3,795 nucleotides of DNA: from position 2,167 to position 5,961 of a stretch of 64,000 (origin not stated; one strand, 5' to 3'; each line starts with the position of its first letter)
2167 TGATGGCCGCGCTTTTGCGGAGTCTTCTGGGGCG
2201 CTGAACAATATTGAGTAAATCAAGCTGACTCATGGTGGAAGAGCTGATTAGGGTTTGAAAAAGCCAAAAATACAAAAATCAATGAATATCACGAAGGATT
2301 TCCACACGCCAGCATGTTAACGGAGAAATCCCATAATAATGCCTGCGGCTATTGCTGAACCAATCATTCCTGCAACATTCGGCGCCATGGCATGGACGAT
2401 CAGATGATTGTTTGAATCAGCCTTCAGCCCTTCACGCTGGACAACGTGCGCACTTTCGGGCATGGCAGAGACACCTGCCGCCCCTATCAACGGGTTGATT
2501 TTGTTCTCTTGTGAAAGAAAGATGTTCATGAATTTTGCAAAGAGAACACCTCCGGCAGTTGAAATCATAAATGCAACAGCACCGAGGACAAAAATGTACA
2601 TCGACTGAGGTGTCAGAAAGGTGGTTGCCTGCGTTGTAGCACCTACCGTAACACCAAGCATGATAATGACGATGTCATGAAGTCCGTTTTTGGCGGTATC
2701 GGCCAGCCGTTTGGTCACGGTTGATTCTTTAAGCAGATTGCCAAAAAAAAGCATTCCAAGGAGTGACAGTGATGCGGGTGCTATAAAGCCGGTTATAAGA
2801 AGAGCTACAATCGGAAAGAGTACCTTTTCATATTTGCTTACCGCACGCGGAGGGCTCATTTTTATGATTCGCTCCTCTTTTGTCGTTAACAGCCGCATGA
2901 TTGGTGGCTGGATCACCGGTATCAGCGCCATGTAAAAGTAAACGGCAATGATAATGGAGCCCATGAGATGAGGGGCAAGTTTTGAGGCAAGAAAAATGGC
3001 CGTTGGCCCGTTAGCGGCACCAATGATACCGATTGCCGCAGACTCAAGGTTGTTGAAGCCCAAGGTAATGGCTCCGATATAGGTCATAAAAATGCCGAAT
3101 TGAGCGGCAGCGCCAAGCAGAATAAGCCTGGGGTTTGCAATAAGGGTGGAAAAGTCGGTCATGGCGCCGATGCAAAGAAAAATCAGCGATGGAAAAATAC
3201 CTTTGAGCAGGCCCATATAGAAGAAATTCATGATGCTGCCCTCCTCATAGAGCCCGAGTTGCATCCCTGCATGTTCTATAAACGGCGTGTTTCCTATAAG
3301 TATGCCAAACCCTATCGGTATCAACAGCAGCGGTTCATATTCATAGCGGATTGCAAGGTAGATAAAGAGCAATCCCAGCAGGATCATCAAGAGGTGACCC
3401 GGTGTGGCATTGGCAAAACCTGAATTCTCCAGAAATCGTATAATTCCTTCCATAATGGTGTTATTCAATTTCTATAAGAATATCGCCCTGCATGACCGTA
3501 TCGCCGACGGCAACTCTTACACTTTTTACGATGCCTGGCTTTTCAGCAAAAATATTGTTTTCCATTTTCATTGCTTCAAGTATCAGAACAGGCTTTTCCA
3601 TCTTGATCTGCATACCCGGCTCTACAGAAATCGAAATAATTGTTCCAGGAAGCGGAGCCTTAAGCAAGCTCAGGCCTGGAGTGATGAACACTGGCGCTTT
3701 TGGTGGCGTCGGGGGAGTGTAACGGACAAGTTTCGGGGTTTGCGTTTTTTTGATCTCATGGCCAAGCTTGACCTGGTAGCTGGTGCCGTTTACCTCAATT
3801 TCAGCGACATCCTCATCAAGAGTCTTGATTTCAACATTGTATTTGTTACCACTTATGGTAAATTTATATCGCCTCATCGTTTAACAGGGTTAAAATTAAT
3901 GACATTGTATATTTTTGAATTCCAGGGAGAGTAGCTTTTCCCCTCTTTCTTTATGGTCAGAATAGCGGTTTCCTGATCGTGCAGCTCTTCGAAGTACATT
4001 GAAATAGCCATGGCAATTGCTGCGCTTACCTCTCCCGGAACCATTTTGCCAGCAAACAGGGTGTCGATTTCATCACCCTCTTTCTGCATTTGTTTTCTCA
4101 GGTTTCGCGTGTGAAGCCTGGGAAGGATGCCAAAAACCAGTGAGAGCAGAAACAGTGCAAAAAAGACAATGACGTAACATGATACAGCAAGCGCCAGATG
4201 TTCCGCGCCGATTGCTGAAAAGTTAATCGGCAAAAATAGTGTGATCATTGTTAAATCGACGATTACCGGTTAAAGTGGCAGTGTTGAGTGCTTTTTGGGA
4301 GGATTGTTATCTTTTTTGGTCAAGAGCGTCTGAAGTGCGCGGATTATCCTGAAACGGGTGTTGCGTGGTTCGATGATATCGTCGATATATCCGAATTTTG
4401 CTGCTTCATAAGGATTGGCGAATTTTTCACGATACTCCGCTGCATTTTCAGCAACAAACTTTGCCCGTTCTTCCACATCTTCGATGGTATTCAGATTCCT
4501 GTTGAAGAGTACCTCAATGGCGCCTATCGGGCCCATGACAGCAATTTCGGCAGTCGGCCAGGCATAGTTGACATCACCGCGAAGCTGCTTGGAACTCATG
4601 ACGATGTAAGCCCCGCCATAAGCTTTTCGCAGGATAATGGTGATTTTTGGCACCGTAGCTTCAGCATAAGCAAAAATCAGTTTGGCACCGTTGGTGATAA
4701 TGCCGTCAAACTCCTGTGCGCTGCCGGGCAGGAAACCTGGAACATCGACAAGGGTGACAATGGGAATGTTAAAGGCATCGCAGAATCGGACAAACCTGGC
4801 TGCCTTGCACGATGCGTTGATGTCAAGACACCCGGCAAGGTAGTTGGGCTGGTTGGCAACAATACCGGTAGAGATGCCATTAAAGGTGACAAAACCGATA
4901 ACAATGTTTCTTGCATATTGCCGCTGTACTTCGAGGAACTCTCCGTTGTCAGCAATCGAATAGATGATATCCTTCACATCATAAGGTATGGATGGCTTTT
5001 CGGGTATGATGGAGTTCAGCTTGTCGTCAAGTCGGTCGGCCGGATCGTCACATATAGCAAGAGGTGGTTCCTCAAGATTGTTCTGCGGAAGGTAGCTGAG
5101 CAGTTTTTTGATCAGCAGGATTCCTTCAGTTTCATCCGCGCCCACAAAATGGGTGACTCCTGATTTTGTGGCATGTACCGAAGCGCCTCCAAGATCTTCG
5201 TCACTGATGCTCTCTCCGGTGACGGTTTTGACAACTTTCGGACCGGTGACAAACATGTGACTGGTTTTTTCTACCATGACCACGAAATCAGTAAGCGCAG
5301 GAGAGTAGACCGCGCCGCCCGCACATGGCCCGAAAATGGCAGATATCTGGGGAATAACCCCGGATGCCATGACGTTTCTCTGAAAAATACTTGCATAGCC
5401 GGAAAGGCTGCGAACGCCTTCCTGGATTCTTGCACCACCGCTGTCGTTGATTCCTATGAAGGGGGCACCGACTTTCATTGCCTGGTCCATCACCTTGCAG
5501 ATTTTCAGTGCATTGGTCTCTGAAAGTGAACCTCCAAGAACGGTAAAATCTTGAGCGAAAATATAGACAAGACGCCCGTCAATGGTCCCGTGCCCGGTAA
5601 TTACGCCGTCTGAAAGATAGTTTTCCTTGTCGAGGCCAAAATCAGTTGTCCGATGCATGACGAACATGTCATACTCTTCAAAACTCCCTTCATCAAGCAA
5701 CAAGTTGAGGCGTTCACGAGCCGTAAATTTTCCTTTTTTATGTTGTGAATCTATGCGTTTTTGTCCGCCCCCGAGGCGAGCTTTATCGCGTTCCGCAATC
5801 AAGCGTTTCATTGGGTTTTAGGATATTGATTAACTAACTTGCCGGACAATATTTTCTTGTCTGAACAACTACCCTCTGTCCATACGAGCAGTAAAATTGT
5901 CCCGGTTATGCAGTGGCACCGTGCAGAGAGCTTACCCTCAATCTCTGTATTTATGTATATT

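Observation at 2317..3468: OadB/MmdB beta subunit lacks the essential Asp and Arg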

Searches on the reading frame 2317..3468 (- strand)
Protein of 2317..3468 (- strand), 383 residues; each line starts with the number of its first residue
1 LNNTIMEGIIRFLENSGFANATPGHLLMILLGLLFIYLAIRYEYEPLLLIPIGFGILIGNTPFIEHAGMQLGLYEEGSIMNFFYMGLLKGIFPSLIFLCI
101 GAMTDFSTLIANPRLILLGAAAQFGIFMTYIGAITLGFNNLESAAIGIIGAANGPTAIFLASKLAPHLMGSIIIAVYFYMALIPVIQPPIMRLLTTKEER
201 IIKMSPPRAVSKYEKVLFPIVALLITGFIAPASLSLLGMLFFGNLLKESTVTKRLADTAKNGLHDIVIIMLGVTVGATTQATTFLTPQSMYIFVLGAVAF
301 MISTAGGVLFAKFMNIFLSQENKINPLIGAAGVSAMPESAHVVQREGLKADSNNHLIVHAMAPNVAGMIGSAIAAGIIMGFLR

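Call 3: search_protein_families(library=pfam, proteins=[window:2317-3468:-])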
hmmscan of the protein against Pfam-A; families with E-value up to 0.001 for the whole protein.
window:2317-3468:- (383 aa): 1 family
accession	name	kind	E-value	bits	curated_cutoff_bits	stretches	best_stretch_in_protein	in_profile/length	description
PF03977.18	OAD_beta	-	1.6e-141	471.8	31.6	1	25-381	2-348/349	Na+-transporting oxaloacetate decarboxylase beta subunit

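Call 4: search_solved_structures(query=window:2317-3468:-, show_alignments=3)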
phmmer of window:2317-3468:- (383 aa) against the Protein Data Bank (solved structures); distinct sequences matched with E-value up to 0.001: 1.
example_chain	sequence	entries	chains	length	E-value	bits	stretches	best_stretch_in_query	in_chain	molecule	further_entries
6iva_A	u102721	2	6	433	1.1e-106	360.5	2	66-381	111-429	Oxaloacetate decarboxylase beta chain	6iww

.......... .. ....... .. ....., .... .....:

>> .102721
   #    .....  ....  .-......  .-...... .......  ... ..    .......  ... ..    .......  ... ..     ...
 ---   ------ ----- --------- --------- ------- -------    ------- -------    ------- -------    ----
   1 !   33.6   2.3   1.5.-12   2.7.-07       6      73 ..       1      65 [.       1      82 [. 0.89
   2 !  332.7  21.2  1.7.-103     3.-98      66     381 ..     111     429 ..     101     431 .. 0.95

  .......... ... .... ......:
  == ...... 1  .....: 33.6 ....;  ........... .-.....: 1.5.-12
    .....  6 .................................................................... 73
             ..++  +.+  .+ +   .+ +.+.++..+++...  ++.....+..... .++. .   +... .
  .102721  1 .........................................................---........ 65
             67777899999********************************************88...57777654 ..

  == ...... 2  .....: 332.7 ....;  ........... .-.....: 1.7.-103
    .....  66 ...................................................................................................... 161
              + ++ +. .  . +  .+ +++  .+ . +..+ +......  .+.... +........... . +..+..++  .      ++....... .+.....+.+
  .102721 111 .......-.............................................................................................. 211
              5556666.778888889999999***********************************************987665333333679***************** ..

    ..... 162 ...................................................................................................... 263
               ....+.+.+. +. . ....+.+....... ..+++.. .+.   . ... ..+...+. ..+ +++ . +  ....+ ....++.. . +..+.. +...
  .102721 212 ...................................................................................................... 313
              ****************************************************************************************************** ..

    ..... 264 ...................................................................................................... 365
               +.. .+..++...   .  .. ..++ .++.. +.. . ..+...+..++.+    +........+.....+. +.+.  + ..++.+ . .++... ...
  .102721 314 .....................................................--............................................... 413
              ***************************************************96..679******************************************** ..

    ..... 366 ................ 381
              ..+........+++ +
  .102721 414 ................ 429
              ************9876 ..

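Call 6: find_homologous_proteins(query=window:2317-3468:-)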
Query window:2317-3468:- (383 aa): 8000 proteins with E <= 0.001 among 8000 candidates; the best 120 are listed.
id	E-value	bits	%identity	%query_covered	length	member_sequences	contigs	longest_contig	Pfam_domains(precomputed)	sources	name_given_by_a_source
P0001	6.7e-227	771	97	99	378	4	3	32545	PF03977.19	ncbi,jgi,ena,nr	ncbi:MAG: sodium ion-translocating decarboxylase subunit beta [Chlorobium sp.]|nr:MAG: sodium ion-tr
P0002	2.4e-219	746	93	99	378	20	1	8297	PF03977.19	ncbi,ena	-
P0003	7.1e-216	735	92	99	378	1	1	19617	PF03977.19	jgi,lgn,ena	-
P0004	2.9e-215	733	91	99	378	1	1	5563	PF03977.19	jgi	jgi:sodium ion-translocating decarboxylase beta subunit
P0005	1.5e-208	710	88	99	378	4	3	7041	PF03977.19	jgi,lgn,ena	-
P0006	7.7e-189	646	63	90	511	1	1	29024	PF03977.19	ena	-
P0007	8.3e-189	646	80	98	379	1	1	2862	PF03977.19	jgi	jgi:oxaloacetate decarboxylase beta subunit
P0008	4.8e-188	643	79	98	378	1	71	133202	PF03977.19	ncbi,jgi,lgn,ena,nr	ncbi:MAG: sodium ion-translocating decarboxylase subunit beta [Chlorobiaceae bacterium]|nr:sodium io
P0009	9.3e-187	639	79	98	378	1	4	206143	PF03977.19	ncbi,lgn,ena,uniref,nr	ncbi:MAG: sodium ion-translocating decarboxylase subunit beta [Chlorobium limicola]|uniref:sodium io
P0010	1.2e-186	638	78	98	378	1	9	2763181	PF03977.19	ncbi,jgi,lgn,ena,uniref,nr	ncbi:sodium ion-translocating decarboxylase, beta subunit [Chlorobium limicola DSM 245]|uniref:Sodiu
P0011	1.3e-186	638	79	98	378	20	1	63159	PF03977.19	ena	-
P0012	2.1e-186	638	79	98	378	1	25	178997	PF03977.19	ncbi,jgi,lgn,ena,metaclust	ncbi:MAG: sodium ion-translocating decarboxylase subunit beta [Chlorobiaceae bacterium]|metaclust:\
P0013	4.8e-186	636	79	98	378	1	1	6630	PF03977.19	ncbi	-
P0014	7.3e-186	636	78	98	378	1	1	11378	PF03977.19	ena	-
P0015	1.2e-185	635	79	98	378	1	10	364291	PF03977.19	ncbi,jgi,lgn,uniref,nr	ncbi:sodium ion-translocating decarboxylase subunit beta [Chlorobium limicola]|uniref:Glutaconyl-CoA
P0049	1.7e-183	628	76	98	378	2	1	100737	PF03977.19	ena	-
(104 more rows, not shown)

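Call 10: find_related_loci(query=window:2317-3468:-, collection=genome_contigs, flank=5000)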
Query window:2317-3468:- (383 aa) in genome_contigs; peptide patterns used: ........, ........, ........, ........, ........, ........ (x = any residue, [..] = any of these).
599 stretches matched a pattern (row limit reached: there are more); 550 encode a relative of the query (tblastn E <= 1e-3); the best 80 are kept; 80 distinct loci.
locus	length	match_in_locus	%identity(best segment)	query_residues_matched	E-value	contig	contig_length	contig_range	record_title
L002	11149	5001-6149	97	1-383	0e+0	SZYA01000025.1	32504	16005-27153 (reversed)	MAG: Chlorobium sp. isolate L442-64 CA-L442_22649, whole genome shotgun sequence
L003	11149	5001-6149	93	1-383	0e+0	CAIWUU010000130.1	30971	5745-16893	MAG: uncultured Chlorobiaceae bacterium isolate Day6-4_bin-296 genome assembly, contig: bin-296:130/201, whole genome sh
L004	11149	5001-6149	91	1-383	0e+0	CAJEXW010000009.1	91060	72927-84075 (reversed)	MAG: uncultured Chlorobiaceae bacterium isolate RF-1857-SP43-464-G6_S20 genome assembly, contig: NODE_9_length_91060_cov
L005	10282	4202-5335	79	5-382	0e+0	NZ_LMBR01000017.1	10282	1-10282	Chlorobium limicola strain Frasassi contig-124_115, whole genome shotgun sequence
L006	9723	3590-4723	79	5-382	0e+0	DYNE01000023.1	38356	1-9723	MAG TPA_asm: Pelodictyon luteolum isolate SulCav_FS08_3_51_27 SulCav_FS08-3_271_length_38356_cov_13.763714, whole genome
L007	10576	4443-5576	78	5-382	0e+0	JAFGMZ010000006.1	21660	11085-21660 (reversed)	MAG: Chlorobiaceae bacterium isolate Zod_Metabat.509 k87_157707, whole genome shotgun sequence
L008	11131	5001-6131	77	6-382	0e+0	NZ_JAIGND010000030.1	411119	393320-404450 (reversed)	MAG: Chlorobium sp. isolate BIN2 25962, whole genome shotgun sequence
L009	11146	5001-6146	77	1-382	0e+0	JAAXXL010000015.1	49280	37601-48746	MAG: Chlorobiaceae bacterium isolate W9_Combined_metabat2_105 W9_Combined_metabat2_105_NODE_403, whole genome shotgun se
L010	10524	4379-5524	71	1-382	0e+0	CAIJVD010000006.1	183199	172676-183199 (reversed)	MAG: uncultured Chlorobiaceae bacterium isolate LJ-3-4m_bin-0616 genome assembly, contig: bin-0616:06/37, whole genome s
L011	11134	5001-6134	71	5-382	0e+0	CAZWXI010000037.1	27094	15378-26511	MAG TPA_asm: uncultured Hyphomicrobiales bacterium isolate SRP093185_co1_13 genome assembly, contig: NODE_955_length_270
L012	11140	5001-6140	70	3-382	3e-178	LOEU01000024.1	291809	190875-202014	MAG: bacterium BRH_c32 isolate BRH_c32 BRHa_1005104, whole genome shotgun sequence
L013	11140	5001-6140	70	3-382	8e-178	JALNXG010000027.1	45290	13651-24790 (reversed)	MAG: Melioribacteraceae bacterium isolate SO_2016_LW3 bin 28 scaffold01212_LW162_2016, whole genome shotgun sequence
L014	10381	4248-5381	70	5-382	2e-177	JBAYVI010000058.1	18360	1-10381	MAG: Melioribacteraceae bacterium isolate SO_2016_LW3_56 scaffold04324_LW162_2016, whole genome shotgun sequence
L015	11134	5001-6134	70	5-382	1e-175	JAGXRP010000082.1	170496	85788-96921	MAG: Desulfobulbaceae bacterium isolate CROMO_A_116 c_000001130593, whole genome shotgun sequence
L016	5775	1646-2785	71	3-382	1e-177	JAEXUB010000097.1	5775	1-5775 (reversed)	MAG: Bacteroidetes bacterium isolate OH_HBrB_375 k127_167553, whole genome shotgun sequence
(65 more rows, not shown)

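Call 15: find_encoding_contigs(protein=P0049, flank=8000, max_places=3)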
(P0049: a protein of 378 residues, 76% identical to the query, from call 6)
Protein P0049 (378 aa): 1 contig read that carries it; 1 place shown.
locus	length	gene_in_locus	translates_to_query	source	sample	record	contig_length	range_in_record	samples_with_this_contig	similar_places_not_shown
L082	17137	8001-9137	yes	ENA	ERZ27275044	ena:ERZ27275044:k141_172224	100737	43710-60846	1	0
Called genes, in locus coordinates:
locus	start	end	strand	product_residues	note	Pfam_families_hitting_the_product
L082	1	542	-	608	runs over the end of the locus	PF00009:GTP_EFTU, PF01926:MMR_HSR1 (faint), PF03144:GTP_EFTU_D2, PF00679:EFG_C, PF21018:BipA_C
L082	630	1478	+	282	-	PF01578:Cytochrom_C_asm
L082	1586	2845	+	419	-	PF05201:GlutR_N, PF01488:Shikimate_DH, PF03807:F420_oxidored (weak), PF13241:NAD_binding_7 (weak), PF00745:GlutR_dimer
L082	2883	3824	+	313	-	PF01379:Porphobil_deam, PF03900:Porphobil_deamC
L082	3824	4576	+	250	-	PF02602:HEM4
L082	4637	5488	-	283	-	PF00459:Inositol_P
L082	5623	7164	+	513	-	PF01039:Carboxyl_trans, PF03255:ACCA (weak)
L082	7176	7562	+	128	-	PF04277:OAD_gamma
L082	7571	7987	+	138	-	PF25973:BSH_CzcB (faint), PF00364:Biotin_lipoyl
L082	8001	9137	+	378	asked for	PF03977:OAD_beta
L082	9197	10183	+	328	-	PF00490:ALAD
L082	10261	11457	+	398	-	PF01264:Chorismate_synt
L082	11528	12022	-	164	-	-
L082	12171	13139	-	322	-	PF02445:NadA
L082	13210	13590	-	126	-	PF00166:Cpn10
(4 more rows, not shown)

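Call 24: search_protein_families(library=ncbifam, proteins=[window:2317-3453:-])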
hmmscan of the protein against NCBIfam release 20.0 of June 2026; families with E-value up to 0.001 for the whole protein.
window:2317-3453:- (378 aa): 5 families
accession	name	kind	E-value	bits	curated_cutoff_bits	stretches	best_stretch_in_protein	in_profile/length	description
TIGR01109.1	Na_pump_decarbB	subfamily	1e-135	452.4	190.6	1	19-372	1-354/354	sodium ion-translocating decarboxylase subunit beta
NF012020.0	PRK15476.1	subfamily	4e-114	382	820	2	69-376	118-429/433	oxaloacetate decarboxylase subunit beta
NF012021.0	PRK15477.1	subfamily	2.2e-113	379.6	824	2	69-376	118-429/433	oxaloacetate decarboxylase subunit beta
NF012019.0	PRK15475.1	subfamily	2.2e-113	379.6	822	2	69-376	118-429/433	oxaloacetate decarboxylase subunit beta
TIGR03136.1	malonate_biotin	equivalog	1.6e-41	142.9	596.9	1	20-374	24-393/399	Na+-transporting malonate decarboxylase, carboxybiotin decarboxylase subunit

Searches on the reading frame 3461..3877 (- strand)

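Call 3: search_protein_families(library=pfam, proteins=[window:3461-3877:-])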
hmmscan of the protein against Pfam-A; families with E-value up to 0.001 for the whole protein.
window:3461-3877:- (138 aa): 4 families
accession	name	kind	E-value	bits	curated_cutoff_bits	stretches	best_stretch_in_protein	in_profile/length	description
PF00364.28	Biotin_lipoyl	-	1.9e-15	56.8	22.1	1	72-137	3-73/73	Biotin-requiring enzyme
PF13533.13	Biotin_lipoyl_2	-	2.5e-08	34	29.8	1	108-138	2-32/32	Biotin-lipoyl like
PF13437.12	HlyD_3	-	0.00018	22.6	22.2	0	109-137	2-30/106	HlyD family secretion protein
PF16576.10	HlyD_D23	-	0.00026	20.8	30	0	107-137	109-139/214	Barrel-sandwich domain of CusB or HlyD membrane-fusion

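Call 24: search_protein_families(library=ncbifam, proteins=[window:3461-3877:-])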
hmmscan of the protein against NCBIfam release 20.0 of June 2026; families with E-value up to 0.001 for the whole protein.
window:3461-3877:- (138 aa): 18 families
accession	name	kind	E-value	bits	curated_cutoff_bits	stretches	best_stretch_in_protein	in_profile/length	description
NF005117.0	PRK06549.1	equivalog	7.7e-23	81.5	159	1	1-137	2-129/130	acetyl-CoA carboxylase biotin carboxyl carrier protein subunit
NF004173.0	PRK05641.1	equivalog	4.9e-21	75.9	199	1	3-137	24-152/153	putative acetyl-CoA carboxylase biotin carboxyl carrier protein subunit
NF010643.0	PRK14040.1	subfamily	6.4e-19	67.8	892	1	17-137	474-594/595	oxaloacetate decarboxylase subunit alpha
NF047903.1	MmDecMmdC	equivalog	1.3e-17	64.5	200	1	1-135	1-129/132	methylmalonyl-CoA decarboxylase subunit gamma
NF006761.0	PRK09282.1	domain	1.6e-16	60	402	1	4-138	467-590/591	pyruvate carboxylase subunit B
TIGR01108.1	oadA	equivalog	6.4e-16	57.9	756.5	1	16-134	466-582/582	sodium-extruding oxaloacetate decarboxylase subunit alpha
NF006079.0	PRK08225.1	equivalog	3.1e-15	56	95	1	73-138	5-70/70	acetyl-CoA carboxylase biotin carboxyl carrier protein subunit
NF009554.0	PRK12999.1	equivalog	7.4e-14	50.5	965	1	73-138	1081-1146/1147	pyruvate carboxylase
NF004547.1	PRK05889.1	equivalog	1.8e-13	50.4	75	1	76-137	9-70/71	biotin/lipoyl-binding carrier protein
TIGR01235.1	pyruv_carbox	equivalog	5.5e-13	47.3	1114.45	1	72-138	1077-1143/1143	pyruvate carboxylase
TIGR02712.1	urea_carbox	equivalog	2.9e-11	41.8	1303.85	1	56-138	1119-1201/1201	urea carboxylase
NF010645.0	PRK14042.1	equivalog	4.8e-10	38.8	1182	1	74-138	530-594/596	pyruvate carboxylase subunit B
TIGR01348.1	PDHac_trf_long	equivalog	1.4e-08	33.8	552.1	1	78-138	14-74/587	dihydrolipoyllysine-residue acetyltransferase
TIGR00531.1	BCCP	equivalog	7.5e-08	33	115.2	1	85-138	102-155/156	acetyl-CoA carboxylase biotin carboxyl carrier protein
NF008814.0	PRK11854.1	equivalog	2.7e-07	29.4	722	1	78-138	15-75/637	pyruvate dehydrogenase complex dihydrolipoyllysine-residue acetyltransferase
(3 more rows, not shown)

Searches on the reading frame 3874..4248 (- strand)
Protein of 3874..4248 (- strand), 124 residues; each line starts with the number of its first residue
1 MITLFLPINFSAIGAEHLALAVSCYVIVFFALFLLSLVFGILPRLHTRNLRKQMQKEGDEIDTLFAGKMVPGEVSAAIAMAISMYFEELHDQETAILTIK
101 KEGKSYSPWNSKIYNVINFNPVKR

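Call 3: search_protein_families(library=pfam, proteins=[window:3874-4248:-])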
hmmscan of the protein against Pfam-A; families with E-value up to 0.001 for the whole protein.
window:3874-4248:- (124 aa): 1 family
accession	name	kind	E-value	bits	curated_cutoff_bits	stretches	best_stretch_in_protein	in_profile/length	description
PF04277.18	OAD_gamma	-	1.5e-06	29.2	27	1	19-85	5-75/76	Oxaloacetate decarboxylase, gamma chain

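Call 24: search_protein_families(library=ncbifam, proteins=[window:3874-4248:-])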
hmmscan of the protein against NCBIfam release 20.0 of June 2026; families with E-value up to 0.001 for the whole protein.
window:3874-4248:- (124 aa): 0 families

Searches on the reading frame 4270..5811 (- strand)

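Call 3: search_protein_families(library=pfam, proteins=[window:4270-5811:-])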
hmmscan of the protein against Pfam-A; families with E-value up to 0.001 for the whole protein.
window:4270-5811:- (513 aa): 3 families
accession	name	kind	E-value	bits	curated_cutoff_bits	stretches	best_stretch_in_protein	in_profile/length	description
PF01039.27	Carboxyl_trans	-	8.6e-195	648.5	22.3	1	23-509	2-491/493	Carboxyl transferase domain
PF03255.19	ACCA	-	2.6e-10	40.4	23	1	336-404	135-204/310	Acetyl co-enzyme A carboxylase carboxyltransferase-like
PF06833.16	MdcE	-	0.00064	19.9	32.7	0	349-454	28-129/196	Malonate decarboxylase gamma subunit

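Call 24: search_protein_families(library=ncbifam, proteins=[window:4270-5811:-])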
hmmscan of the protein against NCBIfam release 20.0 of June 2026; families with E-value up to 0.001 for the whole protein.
window:4270-5811:- (513 aa): 9 families
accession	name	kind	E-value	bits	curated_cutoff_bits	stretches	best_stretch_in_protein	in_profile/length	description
TIGR01117.1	mmdA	subfamily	1.5e-236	786.2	998.8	1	3-513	5-512/512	methylmalonyl-CoA decarboxylase subunit alpha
NF005530.0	PRK07189.1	equivalog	9.4e-21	74.2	228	1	29-200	16-195/303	biotin-independent malonate decarboxylase subunit beta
TIGR03133.1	malonate_beta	equivalog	1.7e-20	73.4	278.15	1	30-201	7-186/274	biotin-independent malonate decarboxylase subunit beta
TIGR00515.1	accD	equivalog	5.4e-20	71.9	317.45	1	28-204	56-245/285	acetyl-CoA carboxylase, carboxyltransferase subunit beta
NF041504.1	AccA_sub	subfamily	2.3e-12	46.9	300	1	326-400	72-147/257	carboxyltransferase subunit alpha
NF004344.0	PRK05724.1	equivalog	2.7e-09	36.7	357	1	336-405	139-209/319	acetyl-CoA carboxylase carboxyltransferase subunit alpha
TIGR00513.1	accA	equivalog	3.8e-09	36.4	319.3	1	335-409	138-213/321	acetyl-CoA carboxylase carboxyl transferase subunit alpha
TIGR03134.1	malonate_gamma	equivalog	1.7e-07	31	237.15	1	280-448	3-181/258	biotin-independent malonate decarboxylase subunit gamma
NF008971.0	PRK12319.1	equivalog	3.6e-07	30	406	0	334-406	84-157/256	acetyl-CoA carboxylase carboxyl transferase subunit alpha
